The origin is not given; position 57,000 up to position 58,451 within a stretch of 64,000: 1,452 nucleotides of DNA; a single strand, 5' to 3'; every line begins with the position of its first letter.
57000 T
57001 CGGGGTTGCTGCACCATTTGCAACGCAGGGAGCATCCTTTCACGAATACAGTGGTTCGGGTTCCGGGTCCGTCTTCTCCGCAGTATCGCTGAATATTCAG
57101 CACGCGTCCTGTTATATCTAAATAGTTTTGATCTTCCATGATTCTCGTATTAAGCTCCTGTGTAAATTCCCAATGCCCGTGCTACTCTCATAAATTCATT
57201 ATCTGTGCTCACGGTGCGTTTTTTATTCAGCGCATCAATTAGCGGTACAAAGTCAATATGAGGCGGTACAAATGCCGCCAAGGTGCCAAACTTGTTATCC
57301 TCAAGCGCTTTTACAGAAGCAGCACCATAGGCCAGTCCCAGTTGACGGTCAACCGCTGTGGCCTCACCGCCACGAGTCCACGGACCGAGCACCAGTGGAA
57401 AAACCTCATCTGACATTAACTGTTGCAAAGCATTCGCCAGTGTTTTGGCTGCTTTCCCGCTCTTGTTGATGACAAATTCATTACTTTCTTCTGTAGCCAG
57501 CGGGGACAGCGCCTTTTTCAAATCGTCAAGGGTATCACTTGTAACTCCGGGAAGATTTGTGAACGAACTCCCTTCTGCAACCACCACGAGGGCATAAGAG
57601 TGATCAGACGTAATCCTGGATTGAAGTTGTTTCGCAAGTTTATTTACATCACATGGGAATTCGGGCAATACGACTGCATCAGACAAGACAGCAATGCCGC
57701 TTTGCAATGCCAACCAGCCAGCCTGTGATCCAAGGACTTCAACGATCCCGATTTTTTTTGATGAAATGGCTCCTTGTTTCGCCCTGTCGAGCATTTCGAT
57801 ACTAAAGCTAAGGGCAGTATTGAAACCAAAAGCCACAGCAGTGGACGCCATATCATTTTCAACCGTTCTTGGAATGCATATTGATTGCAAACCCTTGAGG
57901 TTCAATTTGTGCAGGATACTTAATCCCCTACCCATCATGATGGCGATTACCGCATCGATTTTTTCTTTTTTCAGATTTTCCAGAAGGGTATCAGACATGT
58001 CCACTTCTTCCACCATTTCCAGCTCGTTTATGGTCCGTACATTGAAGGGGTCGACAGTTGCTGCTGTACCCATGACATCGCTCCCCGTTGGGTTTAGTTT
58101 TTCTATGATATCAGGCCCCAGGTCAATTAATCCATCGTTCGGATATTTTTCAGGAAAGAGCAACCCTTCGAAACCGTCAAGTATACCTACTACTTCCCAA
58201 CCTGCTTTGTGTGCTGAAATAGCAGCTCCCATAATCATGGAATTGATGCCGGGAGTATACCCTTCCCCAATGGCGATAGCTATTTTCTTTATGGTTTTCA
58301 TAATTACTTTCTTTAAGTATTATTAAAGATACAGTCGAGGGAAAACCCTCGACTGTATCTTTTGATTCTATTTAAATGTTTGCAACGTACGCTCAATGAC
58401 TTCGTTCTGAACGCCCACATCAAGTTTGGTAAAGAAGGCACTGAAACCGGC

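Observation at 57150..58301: Phosphofructokinase-fold pseudo-enzyme wedged between a GRE and its activase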

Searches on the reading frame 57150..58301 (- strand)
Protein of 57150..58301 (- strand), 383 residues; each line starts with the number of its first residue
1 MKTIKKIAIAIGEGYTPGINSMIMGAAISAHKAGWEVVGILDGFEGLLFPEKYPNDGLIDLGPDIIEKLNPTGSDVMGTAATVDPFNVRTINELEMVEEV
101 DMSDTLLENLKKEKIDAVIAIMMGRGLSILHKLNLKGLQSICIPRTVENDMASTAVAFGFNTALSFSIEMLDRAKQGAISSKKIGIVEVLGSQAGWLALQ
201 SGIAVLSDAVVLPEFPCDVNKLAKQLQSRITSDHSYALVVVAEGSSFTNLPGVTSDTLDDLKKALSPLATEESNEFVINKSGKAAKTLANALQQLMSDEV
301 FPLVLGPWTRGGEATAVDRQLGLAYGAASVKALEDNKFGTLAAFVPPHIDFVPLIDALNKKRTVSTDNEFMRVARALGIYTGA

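Call 3: search_protein_families(library=pfam, proteins=[window:57150-58301:-], max_evalue=0.01)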
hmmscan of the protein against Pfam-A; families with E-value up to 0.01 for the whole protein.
window:57150-58301:- (383 aa): 1 family
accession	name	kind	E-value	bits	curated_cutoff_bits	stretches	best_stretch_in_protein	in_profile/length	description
PF00365.25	PFK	-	2.3e-54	185.1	30.9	1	6-333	1-277/277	Phosphofructokinase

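Call 4: search_protein_families(library=ncbifam, proteins=[window:57150-58301:-], max_evalue=0.01)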
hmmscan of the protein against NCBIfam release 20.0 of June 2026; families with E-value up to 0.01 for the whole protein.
window:57150-58301:- (383 aa): 11 families
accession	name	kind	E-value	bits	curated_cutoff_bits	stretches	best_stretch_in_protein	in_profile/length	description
TIGR02483.1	PFK_mixed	subfamily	3e-65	220.4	430.55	1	6-357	1-324/325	phosphofructokinase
NF002872.1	PRK03202.1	subfamily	4.6e-58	196.7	253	1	5-378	1-322/323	ATP-dependent 6-phosphofructokinase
NF010674.0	PRK14071.1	equivalog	1e-54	185.8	544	1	1-382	1-359/360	ATP-dependent 6-phosphofructokinase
TIGR02482.1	PFKA_ATP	equivalog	9.6e-40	136.5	371.35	2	6-249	1-227/301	6-phosphofructokinase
TIGR02478.1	6PF1K_euk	equivalog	2.3e-26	92.2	708.4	2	138-260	141-266/744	6-phosphofructokinase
NF005301.0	PRK06830.1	equivalog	5.5e-23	81.1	400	1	6-248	83-317/445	ATP-dependent 6-phosphofructokinase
NF041103.1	PFKA_PPi_Ttgales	equivalog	6.6e-21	74.8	550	1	7-246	1-239/407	diphosphate--fructose-6-phosphate 1-phosphotransferase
NF010675.0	PRK14072.1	subfamily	5.3e-16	58.3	273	1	5-249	4-251/416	diphosphate--fructose-6-phosphate 1-phosphotransferase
NF005482.0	PRK07085.1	subfamily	1.3e-08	33.9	446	1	4-291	73-366/558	diphosphate--fructose-6-phosphate 1-phosphotransferase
TIGR02477.1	PFKA_PPi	equivalog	1.7e-06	26.8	587.95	1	136-286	189-349/539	diphosphate--fructose-6-phosphate 1-phosphotransferase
NF005121.0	PRK06555.1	equivalog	3.6e-05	22.7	395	1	4-201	3-206/404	pyrophosphate--fructose-6-phosphate 1-phosphotransferase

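Call 5: search_solved_structures(query=window:57150-58301:-, max_evalue=0.001, show_alignments=3)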
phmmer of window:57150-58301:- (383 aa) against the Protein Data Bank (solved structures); distinct sequences matched with E-value up to 0.001: 28.
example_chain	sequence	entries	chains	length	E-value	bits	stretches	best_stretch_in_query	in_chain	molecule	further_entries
44xa_A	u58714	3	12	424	2.5e-27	99.2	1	6-374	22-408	6-phosphofructokinase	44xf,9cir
1zxx_A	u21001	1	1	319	2.8e-26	95.8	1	5-245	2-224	6-phosphofructokinase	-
10oj_A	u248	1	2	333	1.7e-24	89.9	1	2-243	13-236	ATP-dependent 6-phosphofructokinase isozyme 1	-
1pfk_A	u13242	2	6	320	3.9e-24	88.7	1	4-243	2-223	PHOSPHOFRUCTOKINASE | 6-PHOSPHOFRUCTOKINASE ISOZYME I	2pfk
1mto_A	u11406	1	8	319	4.6e-24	88.5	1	5-245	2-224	6-phosphofructokinase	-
4i4i_A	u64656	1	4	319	4.8e-24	88.4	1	5-245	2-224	6-phosphofructokinase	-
4i36_A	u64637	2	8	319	6.8e-24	87.9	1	5-245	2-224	6-phosphofructokinase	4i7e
3u39_A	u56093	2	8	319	8.8e-24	87.5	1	5-245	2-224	6-phosphofructokinase | PHOSPHOFRUCTOKINASE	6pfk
3o8o_A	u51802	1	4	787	1.3e-23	87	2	136-265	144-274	6-phosphofructokinase subunit alpha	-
3pfk_A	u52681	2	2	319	1.7e-23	86.6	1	5-245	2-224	PHOSPHOFRUCTOKINASE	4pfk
5xoe_A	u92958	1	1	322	3.6e-22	82.2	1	4-245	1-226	ATP-dependent 6-phosphofructokinase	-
5xz6_A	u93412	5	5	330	4.1e-22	82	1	4-245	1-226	ATP-dependent 6-phosphofructokinase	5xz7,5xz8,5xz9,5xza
4a3s_A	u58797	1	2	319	6.3e-22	81.5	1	5-245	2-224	6-PHOSPHOFRUCTOKINASE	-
3opy_A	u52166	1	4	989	3.2e-21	79.1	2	5-261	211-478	6-phosphofructo-1-kinase alpha-subunit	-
3o8o_B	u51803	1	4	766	8.7e-21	77.7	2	144-254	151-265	6-phosphofructokinase subunit beta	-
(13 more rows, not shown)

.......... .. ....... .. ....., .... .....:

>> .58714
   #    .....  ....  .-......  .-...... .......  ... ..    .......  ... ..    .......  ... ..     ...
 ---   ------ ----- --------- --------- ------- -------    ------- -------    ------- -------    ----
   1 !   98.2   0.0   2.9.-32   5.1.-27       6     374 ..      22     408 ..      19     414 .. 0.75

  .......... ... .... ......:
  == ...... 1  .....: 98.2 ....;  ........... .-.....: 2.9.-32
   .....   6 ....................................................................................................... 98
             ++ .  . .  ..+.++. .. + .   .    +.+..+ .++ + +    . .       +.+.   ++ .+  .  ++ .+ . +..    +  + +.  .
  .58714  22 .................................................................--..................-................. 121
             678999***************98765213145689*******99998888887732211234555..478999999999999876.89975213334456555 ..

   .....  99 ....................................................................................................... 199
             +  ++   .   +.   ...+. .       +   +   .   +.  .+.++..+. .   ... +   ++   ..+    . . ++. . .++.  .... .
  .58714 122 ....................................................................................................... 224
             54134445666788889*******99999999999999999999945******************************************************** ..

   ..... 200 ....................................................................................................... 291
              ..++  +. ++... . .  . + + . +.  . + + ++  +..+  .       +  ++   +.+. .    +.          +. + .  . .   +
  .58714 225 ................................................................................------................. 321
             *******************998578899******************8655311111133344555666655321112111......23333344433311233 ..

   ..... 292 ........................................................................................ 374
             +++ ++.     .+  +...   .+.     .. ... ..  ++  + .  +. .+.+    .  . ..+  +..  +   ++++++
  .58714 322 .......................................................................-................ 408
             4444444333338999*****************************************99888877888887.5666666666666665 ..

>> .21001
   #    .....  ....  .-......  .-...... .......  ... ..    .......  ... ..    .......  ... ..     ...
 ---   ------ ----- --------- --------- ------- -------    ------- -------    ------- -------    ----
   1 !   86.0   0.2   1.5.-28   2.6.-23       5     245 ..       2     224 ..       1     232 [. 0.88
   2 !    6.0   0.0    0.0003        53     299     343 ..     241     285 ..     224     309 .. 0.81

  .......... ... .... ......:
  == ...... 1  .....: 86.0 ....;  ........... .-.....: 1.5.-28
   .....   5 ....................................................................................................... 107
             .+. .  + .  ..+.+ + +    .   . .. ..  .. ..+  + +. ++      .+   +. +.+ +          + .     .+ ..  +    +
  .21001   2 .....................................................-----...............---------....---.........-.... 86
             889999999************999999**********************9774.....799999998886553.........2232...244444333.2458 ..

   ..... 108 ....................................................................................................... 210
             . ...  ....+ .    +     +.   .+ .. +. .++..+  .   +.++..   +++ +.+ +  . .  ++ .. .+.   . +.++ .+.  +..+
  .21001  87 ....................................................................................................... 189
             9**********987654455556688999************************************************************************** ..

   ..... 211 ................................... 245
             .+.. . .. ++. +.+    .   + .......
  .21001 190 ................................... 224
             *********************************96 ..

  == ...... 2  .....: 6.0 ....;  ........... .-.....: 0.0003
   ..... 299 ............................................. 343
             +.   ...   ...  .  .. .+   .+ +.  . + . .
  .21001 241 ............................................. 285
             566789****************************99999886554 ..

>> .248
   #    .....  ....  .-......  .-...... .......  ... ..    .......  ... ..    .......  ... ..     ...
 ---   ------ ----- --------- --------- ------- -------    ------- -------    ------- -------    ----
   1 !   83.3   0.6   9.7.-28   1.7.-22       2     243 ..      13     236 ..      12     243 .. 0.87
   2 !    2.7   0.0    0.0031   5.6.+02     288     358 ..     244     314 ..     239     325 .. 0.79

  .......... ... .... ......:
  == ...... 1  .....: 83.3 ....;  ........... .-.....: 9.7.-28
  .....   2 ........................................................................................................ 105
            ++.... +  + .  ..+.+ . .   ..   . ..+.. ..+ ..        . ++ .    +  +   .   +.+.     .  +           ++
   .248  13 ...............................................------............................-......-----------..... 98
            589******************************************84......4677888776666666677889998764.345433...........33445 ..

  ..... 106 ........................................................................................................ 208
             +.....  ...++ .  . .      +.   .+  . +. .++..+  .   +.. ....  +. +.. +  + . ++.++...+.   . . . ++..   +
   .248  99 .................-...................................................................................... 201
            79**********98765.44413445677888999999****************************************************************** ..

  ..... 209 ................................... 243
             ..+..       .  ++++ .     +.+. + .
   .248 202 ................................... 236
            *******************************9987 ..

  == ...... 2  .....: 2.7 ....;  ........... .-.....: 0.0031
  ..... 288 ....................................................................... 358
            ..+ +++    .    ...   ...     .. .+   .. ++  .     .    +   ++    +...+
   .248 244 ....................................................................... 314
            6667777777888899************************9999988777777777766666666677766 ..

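Call 8: find_homologous_proteins(query=window:57150-58301:-, max_evalue=0.00001)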
Query window:57150-58301:- (383 aa): 1931 proteins with E <= 0.00001 among 8000 candidates; the best 120 are listed.
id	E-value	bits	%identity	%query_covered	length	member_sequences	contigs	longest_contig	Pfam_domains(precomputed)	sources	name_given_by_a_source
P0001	2.4e-221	752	91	100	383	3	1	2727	PF00365.26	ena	-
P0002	2.1e-212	723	84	100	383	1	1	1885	PF00365.26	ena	-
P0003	3.7e-212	722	85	100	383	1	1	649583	PF00365.26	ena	-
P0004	2.3e-211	719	85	100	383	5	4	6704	PF00365.26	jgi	jgi:6-phosphofructokinase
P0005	4.7e-211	718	85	100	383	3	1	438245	PF00365.26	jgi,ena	-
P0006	1.1e-210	717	84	100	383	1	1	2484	PF00365.26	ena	-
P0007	6.0e-208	708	84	100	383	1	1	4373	PF00365.26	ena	-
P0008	1.7e-205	700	84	98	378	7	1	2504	PF00365.26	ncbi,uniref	ncbi:6-phosphofructokinase, partial [Eudoraea sp.]|uniref:6-phosphofructokinase n=3 Tax=Eudoraea sp.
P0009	6.2e-202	688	81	100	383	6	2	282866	PF00365.26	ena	-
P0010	2.6e-195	667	79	100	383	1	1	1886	PF00365.26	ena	-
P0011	8.4e-194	662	78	100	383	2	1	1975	PF00365.26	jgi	jgi:6-phosphofructokinase 1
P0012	1.5e-193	661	78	100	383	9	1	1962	PF00365.26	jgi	-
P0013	1.6e-189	648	77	100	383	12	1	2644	PF00365.26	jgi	jgi:6-phosphofructokinase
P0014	5.7e-184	629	73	100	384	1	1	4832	PF00365.26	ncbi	-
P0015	5.3e-183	626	71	100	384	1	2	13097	PF00365.26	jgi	jgi:ATP-dependent phosphofructokinase / diphosphate-dependent phosphofructokinase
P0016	1.1e-180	618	72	100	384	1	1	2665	PF00365.26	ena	-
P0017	1.2e-180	618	71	100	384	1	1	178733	PF00365.26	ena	-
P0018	1.9e-180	618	72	100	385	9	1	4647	PF00365.26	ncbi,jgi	jgi:6-phosphofructokinase 1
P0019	6.3e-180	616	70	100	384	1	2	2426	PF00365.26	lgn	-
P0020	1.5e-179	615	71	100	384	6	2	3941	PF00365.26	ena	-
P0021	2.5e-179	614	71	100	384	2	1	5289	PF00365.26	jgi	-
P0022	4.4e-179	613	71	100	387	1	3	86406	PF00365.26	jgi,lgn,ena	-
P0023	5.6e-179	613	71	100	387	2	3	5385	PF00365.26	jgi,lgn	jgi:ATP-dependent phosphofructokinase / diphosphate-dependent phosphofructokinase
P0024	2.3e-178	611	71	100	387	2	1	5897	PF00365.26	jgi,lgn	-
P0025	3.2e-178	610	71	100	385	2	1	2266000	PF00365.26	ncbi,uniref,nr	ncbi:6-phosphofructokinase [Flavihumibacter profundi]|uniref:6-phosphofructokinase n=1 Tax=Flavihumi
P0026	3.2e-178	610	71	100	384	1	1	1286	PF00365.26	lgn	-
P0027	2.1e-177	608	71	100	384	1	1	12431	PF00365.26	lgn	-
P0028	4.2e-177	607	70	100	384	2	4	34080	PF00365.26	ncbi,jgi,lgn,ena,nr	ncbi:MAG TPA: 6-phosphofructokinase [Bacteroidales bacterium]|nr:6-phosphofructokinase [Bacteroidale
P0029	6.5e-177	606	71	100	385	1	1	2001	PF00365.26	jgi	jgi:6-phosphofructokinase 1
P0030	1.1e-176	605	71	100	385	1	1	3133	PF00365.26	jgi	-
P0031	1.6e-176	605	70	100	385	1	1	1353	PF00365.26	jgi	jgi:6-phosphofructokinase 1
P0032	1.6e-176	605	70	100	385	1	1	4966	PF00365.26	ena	-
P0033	1.9e-176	605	70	100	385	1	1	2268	PF00365.26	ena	-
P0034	2.1e-176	604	70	100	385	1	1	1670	PF00365.26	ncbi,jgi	jgi:6-phosphofructokinase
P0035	2.1e-176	604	70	100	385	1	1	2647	PF00365.26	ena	-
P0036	2.1e-176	604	70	100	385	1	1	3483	PF00365.26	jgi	jgi:6-phosphofructokinase 1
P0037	3.0e-176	604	70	100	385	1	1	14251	PF00365.26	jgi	-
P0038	3.5e-176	604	70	100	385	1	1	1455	PF00365.26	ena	-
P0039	4.0e-176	604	70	100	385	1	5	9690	PF00365.26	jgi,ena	jgi:ATP-dependent phosphofructokinase / diphosphate-dependent phosphofructokinase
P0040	4.2e-176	603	70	100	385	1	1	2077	PF00365.26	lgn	-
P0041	5.6e-176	603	70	100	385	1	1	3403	PF00365.26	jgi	jgi:ATP-dependent phosphofructokinase / diphosphate-dependent phosphofructokinase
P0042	6.6e-176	603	69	100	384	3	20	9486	PF00365.26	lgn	-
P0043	7.4e-176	603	70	100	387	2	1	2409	PF00365.26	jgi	jgi:ATP-dependent phosphofructokinase / diphosphate-dependent phosphofructokinase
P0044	7.7e-176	603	70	100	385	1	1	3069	PF00365.26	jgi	jgi:ATP-dependent phosphofructokinase / diphosphate-dependent phosphofructokinase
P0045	8.4e-176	602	70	100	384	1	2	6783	PF00365.26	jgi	jgi:ATP-dependent phosphofructokinase / diphosphate-dependent phosphofructokinase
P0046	1.1e-175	602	70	100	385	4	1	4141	PF00365.26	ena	-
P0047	1.6e-175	602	70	100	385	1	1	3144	PF00365.26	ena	-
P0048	2.4e-175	601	70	100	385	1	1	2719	PF00365.26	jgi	jgi:6-phosphofructokinase 1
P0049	2.7e-175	601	70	100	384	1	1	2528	PF00365.26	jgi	-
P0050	2.9e-175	601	70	100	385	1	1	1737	PF00365.26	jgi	-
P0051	3.1e-175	601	84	85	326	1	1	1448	PF00365.26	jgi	jgi:6-phosphofructokinase 1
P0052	3.6e-175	600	69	100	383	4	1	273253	PF00365.26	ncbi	-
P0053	5.9e-175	600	70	100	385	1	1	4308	PF00365.26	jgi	jgi:ATP-dependent phosphofructokinase / diphosphate-dependent phosphofructokinase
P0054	7.9e-175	599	72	100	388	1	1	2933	PF00365.26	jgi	-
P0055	3.0e-173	594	70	100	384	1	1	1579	PF00365.26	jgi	-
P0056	1.7e-171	588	69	100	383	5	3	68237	PF00365.26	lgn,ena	-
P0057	1.7e-162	559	78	86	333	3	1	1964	PF00365.26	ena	-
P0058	1.4e-160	552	65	100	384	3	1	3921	PF00365.26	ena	-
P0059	1.5e-159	549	65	99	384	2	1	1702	PF00365.26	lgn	-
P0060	4.1e-158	544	65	100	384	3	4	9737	PF00365.26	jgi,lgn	-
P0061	1.3e-156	539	65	99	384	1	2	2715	PF00365.26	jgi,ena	jgi:6-phosphofructokinase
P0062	1.2e-148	513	62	99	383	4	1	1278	PF00365.26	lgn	-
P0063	1.3e-148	513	63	99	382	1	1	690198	PF00365.26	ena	-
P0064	1.9e-148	512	62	99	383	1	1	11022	PF00365.26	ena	-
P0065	6.2e-148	511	61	99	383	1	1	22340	PF00365.26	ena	-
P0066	1.1e-146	507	59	99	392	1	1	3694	PF00365.26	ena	-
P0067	5.6e-146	504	57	99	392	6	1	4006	PF00365.26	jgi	jgi:ATP-dependent phosphofructokinase / diphosphate-dependent phosphofructokinase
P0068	4.1e-144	498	60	99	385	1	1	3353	PF00365.26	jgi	jgi:ATP-dependent phosphofructokinase / diphosphate-dependent phosphofructokinase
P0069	8.9e-144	497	58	99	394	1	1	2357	PF00365.26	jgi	-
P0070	1.1e-143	497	58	99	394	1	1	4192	PF00365.26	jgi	jgi:6-phosphofructokinase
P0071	1.4e-143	496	58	99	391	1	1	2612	PF00365.26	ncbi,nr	ncbi:MAG: 6-phosphofructokinase [Proteobacteria bacterium]|nr:6-phosphofructokinase [Pseudomonadota 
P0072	1.4e-143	496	57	99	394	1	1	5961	PF00365.26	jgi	jgi:6-phosphofructokinase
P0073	1.5e-143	496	57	99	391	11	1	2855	PF00365.26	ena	-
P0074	1.6e-143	496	57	99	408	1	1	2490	PF00365.26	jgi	jgi:ATP-dependent phosphofructokinase / diphosphate-dependent phosphofructokinase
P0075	1.6e-143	496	58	99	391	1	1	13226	PF00365.26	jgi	jgi:ATP-dependent phosphofructokinase / diphosphate-dependent phosphofructokinase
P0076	1.6e-143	496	59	99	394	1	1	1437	PF00365.26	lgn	-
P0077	2.4e-143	496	59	99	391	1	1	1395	PF00365.26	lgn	-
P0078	3.9e-143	495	58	99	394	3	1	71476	PF00365.26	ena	-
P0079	4.1e-143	495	58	98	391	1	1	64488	PF00365.26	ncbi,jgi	jgi:6-phosphofructokinase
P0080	4.9e-143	495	57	99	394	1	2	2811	PF00365.26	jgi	-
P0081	5.1e-143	495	59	99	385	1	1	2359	PF00365.26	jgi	-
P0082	5.4e-143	495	57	99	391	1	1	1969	PF00365.26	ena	-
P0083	5.5e-143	495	59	99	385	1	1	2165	PF00365.26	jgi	jgi:6-phosphofructokinase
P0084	6.0e-143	494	58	99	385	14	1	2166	PF00365.26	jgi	jgi:6-phosphofructokinase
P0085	6.9e-143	494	57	99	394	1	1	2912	PF00365.26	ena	-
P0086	7.7e-143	494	59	99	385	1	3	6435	PF00365.26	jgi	jgi:6-phosphofructokinase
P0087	7.8e-143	494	59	99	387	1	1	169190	PF00365.26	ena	-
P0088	9.5e-143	494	58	99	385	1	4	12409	PF00365.26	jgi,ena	jgi:6-phosphofructokinase 1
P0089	1.1e-142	494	59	99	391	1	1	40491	PF00365.26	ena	-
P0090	1.2e-142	493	58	99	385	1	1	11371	PF00365.26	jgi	jgi:6-phosphofructokinase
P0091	1.5e-142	493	58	99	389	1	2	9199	PF00365.26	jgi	-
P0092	1.5e-142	493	59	99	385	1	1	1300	PF00365.26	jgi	jgi:6-phosphofructokinase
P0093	1.5e-142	493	58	99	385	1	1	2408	PF00365.26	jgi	jgi:6-phosphofructokinase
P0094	1.7e-142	493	57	99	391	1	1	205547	PF00365.26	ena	-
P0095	1.8e-142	493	58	99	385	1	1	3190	PF00365.26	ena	-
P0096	1.8e-142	493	57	98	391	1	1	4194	PF00365.26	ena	-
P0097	1.9e-142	493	57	99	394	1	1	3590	PF00365.26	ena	-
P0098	2.0e-142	493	58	99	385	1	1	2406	PF00365.26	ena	-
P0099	2.0e-142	493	57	99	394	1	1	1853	PF00365.26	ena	-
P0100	2.2e-142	493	59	99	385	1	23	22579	PF00365.26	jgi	jgi:6-phosphofructokinase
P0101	2.3e-142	492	57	99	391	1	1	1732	PF00365.26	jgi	-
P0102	2.3e-142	492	58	99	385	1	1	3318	PF00365.26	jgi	-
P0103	2.5e-142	492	57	99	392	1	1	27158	PF00365.26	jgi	jgi:ATP-dependent phosphofructokinase / diphosphate-dependent phosphofructokinase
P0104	2.8e-142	492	57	99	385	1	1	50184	PF00365.26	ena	-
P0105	2.9e-142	492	57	99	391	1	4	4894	PF00365.26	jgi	jgi:6-phosphofructokinase 1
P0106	2.9e-142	492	57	99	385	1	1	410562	PF00365.26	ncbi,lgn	-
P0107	3.1e-142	492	58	99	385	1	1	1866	PF00365.26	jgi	jgi:6-phosphofructokinase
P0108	3.2e-142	492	58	99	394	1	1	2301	PF00365.26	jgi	-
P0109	3.4e-142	492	57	99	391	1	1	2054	PF00365.26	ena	-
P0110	3.6e-142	492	58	99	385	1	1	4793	PF00365.26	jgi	jgi:ATP-dependent phosphofructokinase / diphosphate-dependent phosphofructokinase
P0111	3.8e-142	492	58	99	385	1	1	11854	PF00365.26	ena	-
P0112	5.2e-142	491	59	99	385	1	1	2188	PF00365.26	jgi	-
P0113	7.4e-142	491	58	99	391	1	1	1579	PF00365.26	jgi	-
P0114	8.1e-142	491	57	99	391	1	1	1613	PF00365.26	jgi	jgi:6-phosphofructokinase 1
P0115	8.3e-142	491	58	99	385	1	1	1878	PF00365.26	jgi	jgi:6-phosphofructokinase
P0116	8.8e-142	491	56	99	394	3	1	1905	PF00365.26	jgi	-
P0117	9.7e-142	490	57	99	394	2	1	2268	PF00365.26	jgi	-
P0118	1.1e-141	490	56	99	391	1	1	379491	PF00365.26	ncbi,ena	-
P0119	1.1e-141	490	57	99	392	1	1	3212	PF00365.26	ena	-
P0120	1.2e-141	490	57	99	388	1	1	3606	PF00365.26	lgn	-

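Call 9: find_encoding_contigs(protein=P0025, flank=8000, max_places=2)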
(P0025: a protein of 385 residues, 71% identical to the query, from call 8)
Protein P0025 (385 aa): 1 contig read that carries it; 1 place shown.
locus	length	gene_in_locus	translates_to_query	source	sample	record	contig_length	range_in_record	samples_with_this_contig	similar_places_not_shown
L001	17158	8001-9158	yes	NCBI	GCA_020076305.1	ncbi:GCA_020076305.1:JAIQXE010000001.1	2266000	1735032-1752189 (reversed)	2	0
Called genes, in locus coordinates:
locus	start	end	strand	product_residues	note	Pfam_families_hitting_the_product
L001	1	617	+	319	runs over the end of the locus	PF25917:BSH_RND (weak)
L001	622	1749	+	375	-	PF12704:MacB_PCD, PF02687:FtsX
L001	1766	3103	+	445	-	PF02321:OEP (weak)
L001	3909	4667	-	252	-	PF00196:GerE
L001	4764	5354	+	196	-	-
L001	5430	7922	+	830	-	PF02901:PFL-like, PF01228:Gly_radical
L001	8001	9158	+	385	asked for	PF00365:PFK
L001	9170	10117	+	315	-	PF13353:Fer4_12 (weak), PF04055:Radical_SAM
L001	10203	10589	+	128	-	-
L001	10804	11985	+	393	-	PF00438:S-AdoMet_synt_N, PF02772:S-AdoMet_synt_M, PF02773:S-AdoMet_synt_C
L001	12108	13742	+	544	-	PF03315:SDH_beta, PF03313:SDH_alpha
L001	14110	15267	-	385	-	PF00512:HisKA (faint), PF02518:HATPase_c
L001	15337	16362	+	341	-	PF00535:Glycos_transf_2, PF10111:Glyco_tranf_2_2, PF13641:Glyco_tranf_2_3, PF13632:Glyco_trans_2_3 (weak)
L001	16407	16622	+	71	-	-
